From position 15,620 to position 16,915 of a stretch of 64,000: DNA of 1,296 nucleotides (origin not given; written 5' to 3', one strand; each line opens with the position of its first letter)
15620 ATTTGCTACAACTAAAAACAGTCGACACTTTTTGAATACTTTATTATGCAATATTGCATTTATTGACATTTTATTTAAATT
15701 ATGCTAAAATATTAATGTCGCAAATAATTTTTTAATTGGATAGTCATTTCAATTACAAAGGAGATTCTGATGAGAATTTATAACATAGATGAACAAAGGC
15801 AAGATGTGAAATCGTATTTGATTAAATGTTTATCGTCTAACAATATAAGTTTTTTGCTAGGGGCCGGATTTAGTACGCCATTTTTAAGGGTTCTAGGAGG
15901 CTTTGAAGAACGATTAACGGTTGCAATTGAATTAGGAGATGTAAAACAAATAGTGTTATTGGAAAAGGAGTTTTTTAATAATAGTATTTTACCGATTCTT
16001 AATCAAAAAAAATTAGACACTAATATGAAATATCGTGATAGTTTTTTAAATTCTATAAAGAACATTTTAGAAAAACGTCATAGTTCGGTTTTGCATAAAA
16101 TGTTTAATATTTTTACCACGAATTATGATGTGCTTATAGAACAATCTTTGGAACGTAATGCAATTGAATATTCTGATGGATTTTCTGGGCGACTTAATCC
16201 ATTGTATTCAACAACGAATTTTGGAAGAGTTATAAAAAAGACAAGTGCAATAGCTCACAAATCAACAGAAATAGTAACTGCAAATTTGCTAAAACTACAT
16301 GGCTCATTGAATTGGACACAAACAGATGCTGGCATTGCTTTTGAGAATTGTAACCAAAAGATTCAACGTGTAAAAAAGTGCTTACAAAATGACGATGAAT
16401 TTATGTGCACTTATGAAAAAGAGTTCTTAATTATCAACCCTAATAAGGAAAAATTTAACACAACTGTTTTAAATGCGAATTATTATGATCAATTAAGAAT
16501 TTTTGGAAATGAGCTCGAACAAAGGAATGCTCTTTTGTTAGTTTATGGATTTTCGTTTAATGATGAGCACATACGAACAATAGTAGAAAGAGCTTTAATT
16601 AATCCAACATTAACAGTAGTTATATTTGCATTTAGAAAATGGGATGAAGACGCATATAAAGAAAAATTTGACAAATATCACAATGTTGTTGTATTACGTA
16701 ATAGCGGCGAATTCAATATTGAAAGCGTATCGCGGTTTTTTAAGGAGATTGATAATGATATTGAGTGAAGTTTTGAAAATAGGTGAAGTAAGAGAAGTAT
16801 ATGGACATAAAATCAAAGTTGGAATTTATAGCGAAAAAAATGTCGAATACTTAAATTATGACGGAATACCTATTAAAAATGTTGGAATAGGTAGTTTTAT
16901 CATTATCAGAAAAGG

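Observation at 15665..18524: Two-gene SIR2-like NADase plus HerA-like ATPase cassette (SIR2-HerA-type anti-phage system) on a ~33% GC island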

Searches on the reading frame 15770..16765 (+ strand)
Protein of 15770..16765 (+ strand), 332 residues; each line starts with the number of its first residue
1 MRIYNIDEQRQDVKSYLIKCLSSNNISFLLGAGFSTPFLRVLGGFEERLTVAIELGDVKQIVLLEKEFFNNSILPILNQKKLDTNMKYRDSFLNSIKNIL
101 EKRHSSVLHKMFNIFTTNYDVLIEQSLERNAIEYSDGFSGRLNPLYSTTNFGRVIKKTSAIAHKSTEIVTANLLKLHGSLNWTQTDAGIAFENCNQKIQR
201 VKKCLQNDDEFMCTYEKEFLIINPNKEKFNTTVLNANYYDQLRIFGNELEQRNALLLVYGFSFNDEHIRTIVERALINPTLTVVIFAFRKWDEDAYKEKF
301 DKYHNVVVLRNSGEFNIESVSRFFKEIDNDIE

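Call 3: search_protein_families(library=pfam, proteins=[window:15770-16765:+], max_evalue=0.01)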
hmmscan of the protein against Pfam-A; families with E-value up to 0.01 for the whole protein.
window:15770-16765:+ (332 aa): 1 family
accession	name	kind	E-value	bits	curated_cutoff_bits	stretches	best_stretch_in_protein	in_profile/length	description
PF13289.12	SIR2_2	-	1.7e-14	54.6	24.5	1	114-308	3-140/141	SIR2-like domain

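Call 4: search_protein_families(library=padloc, proteins=[window:15770-16765:+], max_evalue=0.01)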
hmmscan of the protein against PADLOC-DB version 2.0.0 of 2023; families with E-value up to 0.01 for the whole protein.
window:15770-16765:+ (332 aa): 29 families (the best 25 are shown)
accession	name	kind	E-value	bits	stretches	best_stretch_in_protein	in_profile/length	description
PDLC04080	SIR2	-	2e-64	215.9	1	11-318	11-333/347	-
PDLC04089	SIR2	-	2.8e-41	139.9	1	16-302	10-281/336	-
PDLC04084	SIR2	-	1.4e-37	128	2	60-327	134-381/414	-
PDLC02186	SIR2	-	9.7e-33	111.8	1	93-287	143-335/412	-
PDLC04093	SIR2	-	2.4e-31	107.1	1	72-310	120-328/395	-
PDLC04076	SIR2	-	4.3e-28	96.6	1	110-286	162-331/406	-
PDLC04090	SIR2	-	1.2e-26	91.9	1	113-297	191-360/426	-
PDLC04088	SIR2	-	3.3e-24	83.7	1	89-304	149-341/390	-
PDLC04079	SIR2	-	1.1e-23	81.5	1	109-292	183-360/430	-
PDLC04094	SIR2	-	2.2e-23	81.1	1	110-300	148-308/399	-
PDLC04085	SIR2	-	7e-22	75.9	1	113-285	201-378/463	-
PDLC04081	SIR2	-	1.4e-20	71.8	1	86-281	117-286/345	-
PDLC04087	SIR2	-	2.3e-20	70.7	1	96-287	118-285/343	-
PDLC04092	SIR2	-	8e-20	69.4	2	81-217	89-210/318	-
PDLC04075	SIR2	-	6.6e-19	65.9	1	99-294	175-354/414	-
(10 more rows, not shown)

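Call 5: search_solved_structures(query=window:15770-16765:+, max_evalue=0.01, show_alignments=2)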
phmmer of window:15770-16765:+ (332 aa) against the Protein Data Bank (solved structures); distinct sequences matched with E-value up to 0.01: 3.
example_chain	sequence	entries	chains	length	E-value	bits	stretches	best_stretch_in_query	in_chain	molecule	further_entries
8j4u_A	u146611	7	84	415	5.3e-18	68.5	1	110-286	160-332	SIR2-like domain-containing protein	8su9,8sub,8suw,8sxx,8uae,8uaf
8yhx_G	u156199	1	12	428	8.1e-17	64.7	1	55-308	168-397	SIR2 family protein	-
8w9l_A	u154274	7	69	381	5.6e-10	42.2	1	111-288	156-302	SIR2-like domain-containing protein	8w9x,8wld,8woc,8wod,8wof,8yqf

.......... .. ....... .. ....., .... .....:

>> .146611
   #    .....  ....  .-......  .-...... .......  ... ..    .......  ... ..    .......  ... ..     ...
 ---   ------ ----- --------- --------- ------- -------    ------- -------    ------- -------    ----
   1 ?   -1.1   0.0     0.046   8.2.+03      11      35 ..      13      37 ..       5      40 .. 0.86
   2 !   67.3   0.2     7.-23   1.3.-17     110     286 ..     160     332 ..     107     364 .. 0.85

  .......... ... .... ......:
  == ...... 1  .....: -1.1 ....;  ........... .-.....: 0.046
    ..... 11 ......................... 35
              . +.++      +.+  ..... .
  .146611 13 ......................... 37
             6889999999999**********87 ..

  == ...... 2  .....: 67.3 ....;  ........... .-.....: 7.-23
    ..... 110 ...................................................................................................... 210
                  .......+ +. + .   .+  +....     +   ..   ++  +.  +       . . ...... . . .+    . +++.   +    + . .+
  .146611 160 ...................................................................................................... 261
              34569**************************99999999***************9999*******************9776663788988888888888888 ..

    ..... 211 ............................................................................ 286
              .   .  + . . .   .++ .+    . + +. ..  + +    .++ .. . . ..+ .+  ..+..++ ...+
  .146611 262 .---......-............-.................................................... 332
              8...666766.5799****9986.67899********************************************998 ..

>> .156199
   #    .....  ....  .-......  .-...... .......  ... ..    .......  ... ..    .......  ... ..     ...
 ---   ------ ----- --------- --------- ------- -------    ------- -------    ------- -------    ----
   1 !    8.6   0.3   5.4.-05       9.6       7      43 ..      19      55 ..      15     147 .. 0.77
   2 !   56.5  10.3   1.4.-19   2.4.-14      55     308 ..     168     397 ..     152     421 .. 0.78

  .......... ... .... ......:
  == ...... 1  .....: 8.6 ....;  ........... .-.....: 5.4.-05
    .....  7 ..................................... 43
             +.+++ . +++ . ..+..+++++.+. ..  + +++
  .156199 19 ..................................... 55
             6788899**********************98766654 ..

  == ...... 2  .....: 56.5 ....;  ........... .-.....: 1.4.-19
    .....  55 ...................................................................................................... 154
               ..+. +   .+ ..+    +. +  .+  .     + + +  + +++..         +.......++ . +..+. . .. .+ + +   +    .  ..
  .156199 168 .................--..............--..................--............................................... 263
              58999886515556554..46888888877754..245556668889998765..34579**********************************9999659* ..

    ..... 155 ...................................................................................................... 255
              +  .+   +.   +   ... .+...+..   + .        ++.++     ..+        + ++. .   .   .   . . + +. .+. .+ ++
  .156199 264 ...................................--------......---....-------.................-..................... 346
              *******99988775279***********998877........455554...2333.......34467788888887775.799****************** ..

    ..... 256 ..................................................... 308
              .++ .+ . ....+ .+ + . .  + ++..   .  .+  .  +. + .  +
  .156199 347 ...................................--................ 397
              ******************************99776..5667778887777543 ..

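Call 12: find_encoding_contigs(protein=window:15770-16765:+, flank=10000, max_places=10)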
Protein window:15770-16765:+ (332 aa): 5 contigs read that carry it; 2 places shown.
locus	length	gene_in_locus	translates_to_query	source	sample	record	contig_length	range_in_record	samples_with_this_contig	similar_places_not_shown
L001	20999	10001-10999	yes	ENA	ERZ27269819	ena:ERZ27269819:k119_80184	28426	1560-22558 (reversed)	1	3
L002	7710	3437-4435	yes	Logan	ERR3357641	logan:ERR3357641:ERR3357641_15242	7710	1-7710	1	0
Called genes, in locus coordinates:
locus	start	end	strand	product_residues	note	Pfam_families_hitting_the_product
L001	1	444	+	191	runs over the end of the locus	PF13305:TetR_C_33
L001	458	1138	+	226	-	PF02463:SMC_N (faint), PF00005:ABC_tran, PF13304:AAA_21 (faint)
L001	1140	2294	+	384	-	PF02687:FtsX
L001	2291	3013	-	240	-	PF01841:Transglut_core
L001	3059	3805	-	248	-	PF12833:HTH_18, PF00165:HTH_AraC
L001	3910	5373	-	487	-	PF01145:Band_7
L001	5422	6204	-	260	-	-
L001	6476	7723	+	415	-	PF12725:DUF3810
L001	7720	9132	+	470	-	PF05593:RHS_repeat (faint), PF25023:TEN_YD-shell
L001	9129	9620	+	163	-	-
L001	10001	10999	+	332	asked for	PF13289:SIR2_2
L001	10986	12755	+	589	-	PF01935:DUF87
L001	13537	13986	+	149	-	PF12844:HTH_19 (faint), PF01381:HTH_3 (faint), PF13443:HTH_26 (faint)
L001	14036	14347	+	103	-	-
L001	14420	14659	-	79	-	PF01361:Tautomerase, PF14552:Tautomerase_2 (weak)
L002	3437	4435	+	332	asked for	PF13289:SIR2_2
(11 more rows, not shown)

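Call 13: find_homologous_proteins(query=window:15770-16765:+)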
Query window:15770-16765:+ (332 aa): 873 proteins with E <= 0.001 among 3493 candidates; the best 120 are listed.
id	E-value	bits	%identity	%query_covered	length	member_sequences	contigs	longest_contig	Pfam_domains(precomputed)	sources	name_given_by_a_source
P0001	9.7e-216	733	100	100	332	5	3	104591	PF13289.13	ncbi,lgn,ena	-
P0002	2.0e-185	633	87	100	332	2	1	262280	PF13289.13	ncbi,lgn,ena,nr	ncbi:MAG: SIR2 family protein [Clostridiales bacterium]|nr:SIR2 family protein [Clostridiales bacter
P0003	5.3e-161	553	75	100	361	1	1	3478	PF13289.13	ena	-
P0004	5.0e-105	369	54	100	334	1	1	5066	PF13289.13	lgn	-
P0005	8.1e-91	323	48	93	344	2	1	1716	PF13289.13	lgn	-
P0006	1.2e-88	315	47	95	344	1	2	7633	PF13289.13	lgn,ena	-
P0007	2.4e-88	314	48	91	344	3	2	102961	PF13289.13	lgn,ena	-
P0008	4.2e-87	310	43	98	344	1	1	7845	PF13289.13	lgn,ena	-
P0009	5.8e-87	310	49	90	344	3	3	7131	PF13289.13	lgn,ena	-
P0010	7.7e-87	310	48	93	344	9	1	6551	PF13289.13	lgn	-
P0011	4.6e-86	307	46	100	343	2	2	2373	PF13289.13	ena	-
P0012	5.5e-86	307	46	93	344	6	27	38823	PF13289.13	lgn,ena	-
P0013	1.4e-85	305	46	93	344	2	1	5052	PF13289.13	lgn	-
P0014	3.2e-85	304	46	93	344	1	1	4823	PF13289.13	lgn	-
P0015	6.8e-85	303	46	94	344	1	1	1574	PF13289.13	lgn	-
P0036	4.9e-72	261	43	98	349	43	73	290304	PF13289.13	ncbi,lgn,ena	-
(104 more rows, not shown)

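Call 14: find_encoding_contigs(protein=P0002, flank=10000, max_places=4)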
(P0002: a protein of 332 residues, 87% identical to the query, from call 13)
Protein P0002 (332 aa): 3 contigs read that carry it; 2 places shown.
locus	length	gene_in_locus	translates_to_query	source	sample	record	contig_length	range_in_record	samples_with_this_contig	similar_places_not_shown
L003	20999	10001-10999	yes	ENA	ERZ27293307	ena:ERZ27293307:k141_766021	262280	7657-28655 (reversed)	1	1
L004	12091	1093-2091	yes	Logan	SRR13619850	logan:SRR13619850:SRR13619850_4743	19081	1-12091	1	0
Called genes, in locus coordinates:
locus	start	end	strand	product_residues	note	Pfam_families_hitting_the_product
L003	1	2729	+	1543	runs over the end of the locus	PF13086:AAA_11, PF13245:AAA_19, PF13604:AAA_30, PF13086:AAA_11, PF13087:AAA_12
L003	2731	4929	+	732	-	-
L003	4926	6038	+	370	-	-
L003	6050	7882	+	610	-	PF00004:AAA (weak), PF07724:AAA_2, PF07728:AAA_5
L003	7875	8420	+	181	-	PF13353:Fer4_12, PF04055:Radical_SAM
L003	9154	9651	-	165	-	PF06908:YpsA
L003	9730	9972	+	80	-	PF13443:HTH_26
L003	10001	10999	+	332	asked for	PF13289:SIR2_2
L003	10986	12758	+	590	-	PF01935:DUF87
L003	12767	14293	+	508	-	-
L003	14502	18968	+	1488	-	PF20720:nSTAND3 (faint)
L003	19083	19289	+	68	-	PF13443:HTH_26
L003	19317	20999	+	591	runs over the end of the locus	PF12161:HsdM_N, PF02384:N6_Mtase, PF07669:Eco57I (weak)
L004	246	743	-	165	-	PF06908:YpsA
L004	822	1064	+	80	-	PF13443:HTH_26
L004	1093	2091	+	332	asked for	PF13289:SIR2_2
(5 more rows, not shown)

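Call 15: find_encoding_contigs(protein=P0007, flank=8000, max_places=3)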
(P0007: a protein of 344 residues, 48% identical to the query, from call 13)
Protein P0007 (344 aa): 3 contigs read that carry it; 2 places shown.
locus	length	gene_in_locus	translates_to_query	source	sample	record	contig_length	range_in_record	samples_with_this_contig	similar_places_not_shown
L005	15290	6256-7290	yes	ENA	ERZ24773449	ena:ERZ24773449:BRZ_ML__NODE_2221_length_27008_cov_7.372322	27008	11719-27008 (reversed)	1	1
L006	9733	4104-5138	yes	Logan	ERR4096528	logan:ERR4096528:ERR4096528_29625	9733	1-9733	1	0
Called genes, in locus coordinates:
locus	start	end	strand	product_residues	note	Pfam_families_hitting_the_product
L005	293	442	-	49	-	-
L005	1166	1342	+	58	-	-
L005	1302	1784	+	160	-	PF00583:Acetyltransf_1, PF13673:Acetyltransf_10, PF13508:Acetyltransf_7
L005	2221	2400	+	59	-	PF13560:HTH_31, PF12844:HTH_19 (weak), PF01381:HTH_3 (weak)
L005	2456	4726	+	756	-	-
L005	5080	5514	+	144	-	PF00891:Methyltransf_2 (weak), PF01209:Ubie_methyltran, PF05175:MTS, PF13489:Methyltransf_23, PF13847:Methyltransf_31, PF13649:Methyltransf_25, PF08241:Methyltransf_11, PF08242:Methyltransf_12, +9 more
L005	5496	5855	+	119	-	-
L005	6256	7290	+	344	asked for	PF13289:SIR2_2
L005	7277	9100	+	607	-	PF01935:DUF87, PF10412:TrwB_AAD_bind (faint)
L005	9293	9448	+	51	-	-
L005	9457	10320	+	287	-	PF03466:LysR_substrate (faint), PF12849:PBP_like_2, PF13531:SBP_bac_11, PF12727:PBP_like (weak)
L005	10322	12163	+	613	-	PF00528:BPD_transp_1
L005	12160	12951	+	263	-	PF03193:RsgA_GTPase (faint), PF02463:SMC_N, PF00005:ABC_tran, PF13304:AAA_21 (faint)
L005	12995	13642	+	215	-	PF01895:PhoU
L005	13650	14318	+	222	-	PF00072:Response_reg, PF00486:Trans_reg_C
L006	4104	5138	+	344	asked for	PF13289:SIR2_2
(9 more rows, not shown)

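Call 16: find_encoding_contigs(protein=P0036, flank=8000, max_places=4)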
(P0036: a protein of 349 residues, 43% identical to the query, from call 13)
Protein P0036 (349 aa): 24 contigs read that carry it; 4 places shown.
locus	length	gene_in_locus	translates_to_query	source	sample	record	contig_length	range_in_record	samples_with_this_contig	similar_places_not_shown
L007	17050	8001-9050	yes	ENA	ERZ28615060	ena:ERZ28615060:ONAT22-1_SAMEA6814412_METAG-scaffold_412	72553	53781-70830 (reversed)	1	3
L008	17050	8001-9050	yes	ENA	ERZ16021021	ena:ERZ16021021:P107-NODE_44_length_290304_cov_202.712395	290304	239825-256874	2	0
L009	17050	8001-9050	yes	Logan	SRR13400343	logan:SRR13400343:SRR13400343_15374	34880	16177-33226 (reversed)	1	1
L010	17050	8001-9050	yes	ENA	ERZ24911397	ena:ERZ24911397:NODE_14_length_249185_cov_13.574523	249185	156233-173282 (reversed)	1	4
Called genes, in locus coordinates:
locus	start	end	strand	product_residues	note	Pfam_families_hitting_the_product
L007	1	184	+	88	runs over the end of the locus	PF04383:KilA-N (weak)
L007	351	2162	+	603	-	PF03235:GmrSD_N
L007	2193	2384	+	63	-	PF01381:HTH_3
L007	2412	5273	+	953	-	PF04851:ResIII (weak)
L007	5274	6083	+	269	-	-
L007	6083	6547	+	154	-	-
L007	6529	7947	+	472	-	PF01555:N6_N4_Mtase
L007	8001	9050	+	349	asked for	PF13289:SIR2_2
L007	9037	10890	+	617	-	PF01935:DUF87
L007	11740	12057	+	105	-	-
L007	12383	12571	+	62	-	PF00239:Resolvase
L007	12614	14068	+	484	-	PF00239:Resolvase, PF07508:Recombinase, PF13408:Zn_ribbon_recom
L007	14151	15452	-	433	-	PF02885:Glycos_trans_3N, PF00591:Glycos_transf_3, PF07831:PYNP_C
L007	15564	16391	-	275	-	PF03009:GDPD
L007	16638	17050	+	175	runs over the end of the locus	PF00160:Pro_isomerase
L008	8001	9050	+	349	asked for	PF13289:SIR2_2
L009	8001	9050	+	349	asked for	PF13289:SIR2_2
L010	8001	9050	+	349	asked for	PF13289:SIR2_2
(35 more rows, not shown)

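Call 21: search_protein_families(library=ncbifam, proteins=[window:15770-16765:+], max_evalue=0.01)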
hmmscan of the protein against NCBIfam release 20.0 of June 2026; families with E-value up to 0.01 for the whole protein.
window:15770-16765:+ (332 aa): 1 family
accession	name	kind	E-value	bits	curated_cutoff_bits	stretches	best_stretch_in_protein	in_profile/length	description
NF042942.1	SIR2_antiphage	equivalog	3.8e-30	105.2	500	1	93-288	139-330/392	SIR2 family anti-phage-associated protein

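Call 40: predict_structure(alignment_id=A1)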
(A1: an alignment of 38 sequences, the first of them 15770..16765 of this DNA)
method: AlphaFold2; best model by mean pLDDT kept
length: 332 residues; sequences in the alignment: 38
mean_pLDDT: 89.4   pTM: 0.89
mean pLDDT of the five models: 89.4, 89.0, 87.2, 86.7, 83.6
residues with pLDDT >= 90: 213; 70-90: 107; 50-70: 11; < 50: 1
segments of 3 or more residues with pLDDT < 50: none
pLDDT, mean of each block of 10 residues (from residue 1): 93 96 96 86 80 91 91 89 86 97 86 91 94 95 92 84 84 92 91 94 94 87 56 80 94 95 88 95 91 87 95 88 96 86
secondary structure, 60 per line:
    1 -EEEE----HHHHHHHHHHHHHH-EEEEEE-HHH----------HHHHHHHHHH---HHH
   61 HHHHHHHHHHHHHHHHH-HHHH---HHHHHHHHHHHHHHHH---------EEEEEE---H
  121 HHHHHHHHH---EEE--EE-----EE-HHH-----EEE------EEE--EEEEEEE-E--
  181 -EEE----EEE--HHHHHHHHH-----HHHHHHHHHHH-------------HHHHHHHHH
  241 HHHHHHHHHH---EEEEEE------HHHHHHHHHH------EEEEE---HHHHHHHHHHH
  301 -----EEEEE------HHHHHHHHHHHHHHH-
elements in order: E2-5 H10-23 E25-30 H45-54 H58-77 H79-82 H86-101 E111-116 H120-129 E133-135 E156-158 E165-167 E170-176 E182-184 E189-191 H194-202 H208-218 H232-250 E254-259 H266-275 E282-286 H290-300 E306-310 H317-331
